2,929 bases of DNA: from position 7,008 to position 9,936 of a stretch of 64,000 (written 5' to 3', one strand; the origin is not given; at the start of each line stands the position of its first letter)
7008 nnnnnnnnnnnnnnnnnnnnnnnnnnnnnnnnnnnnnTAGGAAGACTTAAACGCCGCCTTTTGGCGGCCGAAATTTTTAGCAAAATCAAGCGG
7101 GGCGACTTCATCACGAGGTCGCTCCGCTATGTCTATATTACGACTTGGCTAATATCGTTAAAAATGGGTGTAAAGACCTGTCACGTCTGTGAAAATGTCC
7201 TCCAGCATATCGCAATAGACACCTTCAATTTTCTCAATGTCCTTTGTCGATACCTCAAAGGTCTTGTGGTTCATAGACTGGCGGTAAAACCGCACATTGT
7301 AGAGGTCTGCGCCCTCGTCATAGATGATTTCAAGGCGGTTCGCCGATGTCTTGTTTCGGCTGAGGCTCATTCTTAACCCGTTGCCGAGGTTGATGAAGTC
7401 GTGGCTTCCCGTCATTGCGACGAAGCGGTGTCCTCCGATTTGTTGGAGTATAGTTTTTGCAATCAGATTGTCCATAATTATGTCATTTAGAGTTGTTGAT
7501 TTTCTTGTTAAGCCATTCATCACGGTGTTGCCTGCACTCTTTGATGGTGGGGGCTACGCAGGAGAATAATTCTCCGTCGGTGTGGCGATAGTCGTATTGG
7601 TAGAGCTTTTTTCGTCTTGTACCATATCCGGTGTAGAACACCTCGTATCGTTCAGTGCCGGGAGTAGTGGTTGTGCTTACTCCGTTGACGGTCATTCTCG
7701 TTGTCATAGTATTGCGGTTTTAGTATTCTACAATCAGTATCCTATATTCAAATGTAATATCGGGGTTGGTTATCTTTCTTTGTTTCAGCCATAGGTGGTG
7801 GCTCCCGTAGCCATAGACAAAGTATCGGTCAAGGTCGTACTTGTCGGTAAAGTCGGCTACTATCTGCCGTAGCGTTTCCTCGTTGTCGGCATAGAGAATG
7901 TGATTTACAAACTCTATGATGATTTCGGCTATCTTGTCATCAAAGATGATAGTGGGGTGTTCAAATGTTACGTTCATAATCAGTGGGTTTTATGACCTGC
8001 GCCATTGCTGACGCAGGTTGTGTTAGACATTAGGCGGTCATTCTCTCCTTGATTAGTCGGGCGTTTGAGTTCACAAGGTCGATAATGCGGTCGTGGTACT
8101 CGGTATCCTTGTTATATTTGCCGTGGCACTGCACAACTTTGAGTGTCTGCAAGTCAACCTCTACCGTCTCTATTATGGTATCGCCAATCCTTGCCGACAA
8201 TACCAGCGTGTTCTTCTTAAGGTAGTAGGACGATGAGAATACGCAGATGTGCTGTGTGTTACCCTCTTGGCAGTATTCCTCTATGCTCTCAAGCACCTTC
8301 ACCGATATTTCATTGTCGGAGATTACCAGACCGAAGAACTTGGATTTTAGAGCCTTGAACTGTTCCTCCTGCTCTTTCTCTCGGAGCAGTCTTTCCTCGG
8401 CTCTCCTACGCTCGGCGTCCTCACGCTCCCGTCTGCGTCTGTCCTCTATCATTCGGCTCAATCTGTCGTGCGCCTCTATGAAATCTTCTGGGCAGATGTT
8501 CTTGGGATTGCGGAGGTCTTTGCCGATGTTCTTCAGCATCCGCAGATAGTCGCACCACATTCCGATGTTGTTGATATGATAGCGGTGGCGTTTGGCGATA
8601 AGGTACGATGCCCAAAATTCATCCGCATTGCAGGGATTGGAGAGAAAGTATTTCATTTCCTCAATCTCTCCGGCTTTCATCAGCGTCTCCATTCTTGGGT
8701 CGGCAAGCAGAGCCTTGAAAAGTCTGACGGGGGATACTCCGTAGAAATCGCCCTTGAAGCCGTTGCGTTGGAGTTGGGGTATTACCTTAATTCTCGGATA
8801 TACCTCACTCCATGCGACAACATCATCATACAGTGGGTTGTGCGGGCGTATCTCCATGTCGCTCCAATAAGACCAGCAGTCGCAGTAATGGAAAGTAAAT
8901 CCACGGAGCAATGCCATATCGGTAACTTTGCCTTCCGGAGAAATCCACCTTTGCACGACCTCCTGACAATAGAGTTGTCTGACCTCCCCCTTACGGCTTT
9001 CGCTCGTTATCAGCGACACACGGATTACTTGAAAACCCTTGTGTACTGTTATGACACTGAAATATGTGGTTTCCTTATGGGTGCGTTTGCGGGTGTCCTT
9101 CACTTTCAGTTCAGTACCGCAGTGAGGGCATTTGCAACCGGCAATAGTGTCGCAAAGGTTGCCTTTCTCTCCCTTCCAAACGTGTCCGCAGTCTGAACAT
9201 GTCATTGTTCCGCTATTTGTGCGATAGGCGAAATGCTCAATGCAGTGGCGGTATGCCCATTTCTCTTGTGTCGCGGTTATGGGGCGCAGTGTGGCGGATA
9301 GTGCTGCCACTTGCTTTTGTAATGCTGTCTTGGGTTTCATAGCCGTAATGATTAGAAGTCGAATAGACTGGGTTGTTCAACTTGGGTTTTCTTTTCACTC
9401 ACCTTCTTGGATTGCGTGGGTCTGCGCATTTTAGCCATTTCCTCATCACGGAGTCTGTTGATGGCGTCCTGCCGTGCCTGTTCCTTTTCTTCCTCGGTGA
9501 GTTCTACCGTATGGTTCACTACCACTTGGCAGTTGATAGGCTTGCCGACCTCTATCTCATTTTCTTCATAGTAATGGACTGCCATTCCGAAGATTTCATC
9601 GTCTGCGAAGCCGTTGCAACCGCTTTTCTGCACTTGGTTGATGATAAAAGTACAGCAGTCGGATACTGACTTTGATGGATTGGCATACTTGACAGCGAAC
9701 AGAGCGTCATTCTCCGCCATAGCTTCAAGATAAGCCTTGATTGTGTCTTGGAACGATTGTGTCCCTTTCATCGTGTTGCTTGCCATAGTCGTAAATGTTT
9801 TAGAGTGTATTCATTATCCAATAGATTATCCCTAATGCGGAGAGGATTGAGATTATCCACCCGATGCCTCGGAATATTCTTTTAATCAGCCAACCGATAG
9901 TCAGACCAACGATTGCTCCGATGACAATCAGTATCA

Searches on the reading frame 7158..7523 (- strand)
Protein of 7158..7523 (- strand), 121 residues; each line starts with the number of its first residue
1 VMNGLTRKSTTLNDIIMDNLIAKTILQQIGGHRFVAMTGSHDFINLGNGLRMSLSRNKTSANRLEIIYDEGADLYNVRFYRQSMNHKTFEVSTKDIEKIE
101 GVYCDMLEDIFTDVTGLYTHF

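Call 5: search_protein_families(library=pfam, proteins=[window:7158-7523:-], max_evalue=0.01)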
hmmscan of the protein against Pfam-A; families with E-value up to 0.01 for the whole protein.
window:7158-7523:- (121 aa): 0 families

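Call 6: search_protein_families(library=ncbifam, proteins=[window:7158-7523:-], max_evalue=0.01)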
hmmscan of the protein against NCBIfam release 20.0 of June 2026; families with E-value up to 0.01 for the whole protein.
window:7158-7523:- (121 aa): 0 families

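Call 32: find_encoding_contigs(protein=window:7158-7475:-, flank=8000, max_places=10)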
Protein window:7158-7475:- (105 aa): 23 contigs read that carry it; 10 places shown.
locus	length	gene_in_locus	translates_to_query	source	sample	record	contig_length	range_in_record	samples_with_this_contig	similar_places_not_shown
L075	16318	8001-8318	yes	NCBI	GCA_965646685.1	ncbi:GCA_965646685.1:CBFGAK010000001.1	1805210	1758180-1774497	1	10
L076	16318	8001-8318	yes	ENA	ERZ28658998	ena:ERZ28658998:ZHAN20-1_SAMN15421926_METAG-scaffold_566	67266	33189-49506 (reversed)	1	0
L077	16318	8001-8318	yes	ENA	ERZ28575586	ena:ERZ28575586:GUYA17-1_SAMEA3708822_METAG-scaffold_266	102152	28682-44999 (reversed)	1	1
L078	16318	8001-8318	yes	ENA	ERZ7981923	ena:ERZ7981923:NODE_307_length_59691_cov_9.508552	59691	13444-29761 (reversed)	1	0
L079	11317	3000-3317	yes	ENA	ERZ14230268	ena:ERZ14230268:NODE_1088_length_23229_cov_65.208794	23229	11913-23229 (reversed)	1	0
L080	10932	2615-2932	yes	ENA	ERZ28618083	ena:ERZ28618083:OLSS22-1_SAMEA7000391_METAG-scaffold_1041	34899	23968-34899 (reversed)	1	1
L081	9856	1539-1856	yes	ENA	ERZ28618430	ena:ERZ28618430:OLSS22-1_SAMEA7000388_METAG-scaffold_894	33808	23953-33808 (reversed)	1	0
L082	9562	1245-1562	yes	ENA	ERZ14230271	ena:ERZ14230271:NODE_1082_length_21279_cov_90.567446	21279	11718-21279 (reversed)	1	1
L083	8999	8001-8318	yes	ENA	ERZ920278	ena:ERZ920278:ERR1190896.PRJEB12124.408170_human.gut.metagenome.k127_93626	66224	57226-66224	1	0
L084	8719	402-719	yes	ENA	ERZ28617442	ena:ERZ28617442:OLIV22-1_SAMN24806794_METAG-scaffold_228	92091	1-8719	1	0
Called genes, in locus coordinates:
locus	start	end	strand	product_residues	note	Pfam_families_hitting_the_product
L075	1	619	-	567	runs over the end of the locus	PF13667:ThiC-associated, PF01964:ThiC_Rad_SAM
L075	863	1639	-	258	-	PF05690:ThiG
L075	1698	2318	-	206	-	PF02581:TMP-TENI, PF03060:NMO (weak)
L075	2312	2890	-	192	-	PF02581:TMP-TENI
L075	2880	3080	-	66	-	PF02597:ThiS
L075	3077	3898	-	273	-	PF08543:Phos_pyr_kin, PF00294:PfkB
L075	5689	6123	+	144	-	PF14058:PcfK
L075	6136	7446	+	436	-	PF14284:PcfJ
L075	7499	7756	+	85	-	-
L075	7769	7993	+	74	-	PF12989:DUF3873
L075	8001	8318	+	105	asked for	-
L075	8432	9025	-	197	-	-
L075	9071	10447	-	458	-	PF14322:SusD-like_3, PF07980:SusD_RagB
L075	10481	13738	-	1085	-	PF13620:CarboxypepD_reg, PF13715:CarbopepD_reg_2, PF07715:Plug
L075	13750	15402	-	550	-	PF00664:ABC_membrane, PF00005:ABC_tran, PF13304:AAA_21 (faint)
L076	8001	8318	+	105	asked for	-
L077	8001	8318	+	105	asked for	-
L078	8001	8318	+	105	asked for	-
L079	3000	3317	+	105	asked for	-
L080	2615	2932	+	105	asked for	-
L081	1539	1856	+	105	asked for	-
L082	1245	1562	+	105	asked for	-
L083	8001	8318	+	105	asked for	-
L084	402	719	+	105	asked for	-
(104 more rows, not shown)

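Call 76: find_related_loci(query=window:7158-7475:-, collection=metagenome_contigs, flank=10000)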
Query window:7158-7475:- (105 aa) in metagenome_contigs; peptide patterns used: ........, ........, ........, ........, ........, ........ (x = any residue, [..] = any of these).
538 stretches matched a pattern; 322 encode a relative of the query (tblastn E <= 1e-3); the best 80 are kept; 80 distinct loci.
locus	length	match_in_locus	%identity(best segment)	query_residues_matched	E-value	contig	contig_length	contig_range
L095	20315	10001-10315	98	1-105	7e-69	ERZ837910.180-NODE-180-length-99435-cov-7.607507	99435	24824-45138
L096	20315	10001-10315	100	1-105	7e-69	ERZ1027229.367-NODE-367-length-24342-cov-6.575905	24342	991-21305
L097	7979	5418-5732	98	1-105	4e-69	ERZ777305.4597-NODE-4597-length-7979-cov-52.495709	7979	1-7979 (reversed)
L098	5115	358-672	98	1-105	6e-69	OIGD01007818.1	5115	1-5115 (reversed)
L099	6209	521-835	98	1-105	8e-69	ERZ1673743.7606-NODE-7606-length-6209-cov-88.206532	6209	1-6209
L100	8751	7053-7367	98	1-105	4e-69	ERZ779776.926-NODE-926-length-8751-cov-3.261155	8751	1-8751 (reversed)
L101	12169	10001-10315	97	1-105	5e-69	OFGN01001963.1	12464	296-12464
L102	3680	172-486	97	1-105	7e-69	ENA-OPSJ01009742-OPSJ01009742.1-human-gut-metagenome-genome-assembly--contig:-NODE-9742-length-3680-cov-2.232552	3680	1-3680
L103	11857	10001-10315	96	1-105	1e-68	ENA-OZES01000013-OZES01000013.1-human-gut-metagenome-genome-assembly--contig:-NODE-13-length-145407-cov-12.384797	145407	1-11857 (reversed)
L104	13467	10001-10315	99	1-105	2e-68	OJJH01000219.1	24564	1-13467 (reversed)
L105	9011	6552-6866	96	1-105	2e-68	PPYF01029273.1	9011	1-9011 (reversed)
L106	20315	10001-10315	96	1-105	3e-68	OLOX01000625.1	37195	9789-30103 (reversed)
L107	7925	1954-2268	96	1-105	8e-67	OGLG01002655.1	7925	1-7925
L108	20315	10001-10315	96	1-105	8e-67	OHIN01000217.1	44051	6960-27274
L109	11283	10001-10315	96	1-105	8e-67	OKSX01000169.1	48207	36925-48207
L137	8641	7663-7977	89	1-105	1e-60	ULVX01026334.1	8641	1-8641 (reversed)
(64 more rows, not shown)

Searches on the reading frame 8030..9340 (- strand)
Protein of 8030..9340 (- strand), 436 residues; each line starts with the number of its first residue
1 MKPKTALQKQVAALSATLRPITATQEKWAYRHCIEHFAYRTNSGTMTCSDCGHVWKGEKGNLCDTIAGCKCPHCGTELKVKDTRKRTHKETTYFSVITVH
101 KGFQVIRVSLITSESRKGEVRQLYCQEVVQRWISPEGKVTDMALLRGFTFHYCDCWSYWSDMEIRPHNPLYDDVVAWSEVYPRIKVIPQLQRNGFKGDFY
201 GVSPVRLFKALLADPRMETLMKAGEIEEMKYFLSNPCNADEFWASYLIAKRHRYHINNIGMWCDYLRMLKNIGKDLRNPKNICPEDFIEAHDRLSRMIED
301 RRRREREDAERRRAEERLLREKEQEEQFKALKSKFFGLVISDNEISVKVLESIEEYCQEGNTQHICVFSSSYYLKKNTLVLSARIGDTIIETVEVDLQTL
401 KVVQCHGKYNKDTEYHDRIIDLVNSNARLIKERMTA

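Call 5: search_protein_families(library=pfam, proteins=[window:8030-9340:-], max_evalue=0.01)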
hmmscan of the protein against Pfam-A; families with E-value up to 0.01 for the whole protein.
window:8030-9340:- (436 aa): 2 families
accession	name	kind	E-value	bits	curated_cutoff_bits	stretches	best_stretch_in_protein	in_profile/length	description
PF14284.11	PcfJ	-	1.1e-42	145.8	25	1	261-420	1-147/147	PcfJ-like protein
PF08271.17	Zn_Ribbon_TF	-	0.007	16.3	29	0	35-56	9-30/43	TFIIB zinc-binding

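Call 6: search_protein_families(library=ncbifam, proteins=[window:8030-9340:-], max_evalue=0.01)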
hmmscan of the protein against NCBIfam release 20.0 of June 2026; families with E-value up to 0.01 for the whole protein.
window:8030-9340:- (436 aa): 3 families
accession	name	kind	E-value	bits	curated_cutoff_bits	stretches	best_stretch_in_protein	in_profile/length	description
TIGR04165.1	methano_modCys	hypoth_equivalog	4e-06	27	60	1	25-56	16-47/50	TIGR04165 family Cys-rich peptide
NF041236.1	CAS_III-E_sigma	exception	0.0032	17.4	100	1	262-379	89-189/206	type III-E CRISPR-associated RpoE-like sigma factor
TIGR02098.1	MJ0042_CXXC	domain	0.0035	17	20.9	0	70-82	4-16/38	MJ0042-type zinc finger domain-containing protein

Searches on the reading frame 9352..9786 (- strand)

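Call 5: search_protein_families(library=pfam, proteins=[window:9352-9786:-], max_evalue=0.01)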
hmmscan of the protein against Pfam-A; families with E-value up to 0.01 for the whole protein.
window:9352-9786:- (144 aa): 1 family
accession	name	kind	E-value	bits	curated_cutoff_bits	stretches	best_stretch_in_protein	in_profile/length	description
PF14058.11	PcfK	-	2.9e-62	209.3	27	1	7-144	1-139/139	PcfK-like protein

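Call 6: search_protein_families(library=ncbifam, proteins=[window:9352-9786:-], max_evalue=0.01)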
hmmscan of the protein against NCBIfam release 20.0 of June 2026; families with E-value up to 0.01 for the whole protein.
window:9352-9786:- (144 aa): 0 families
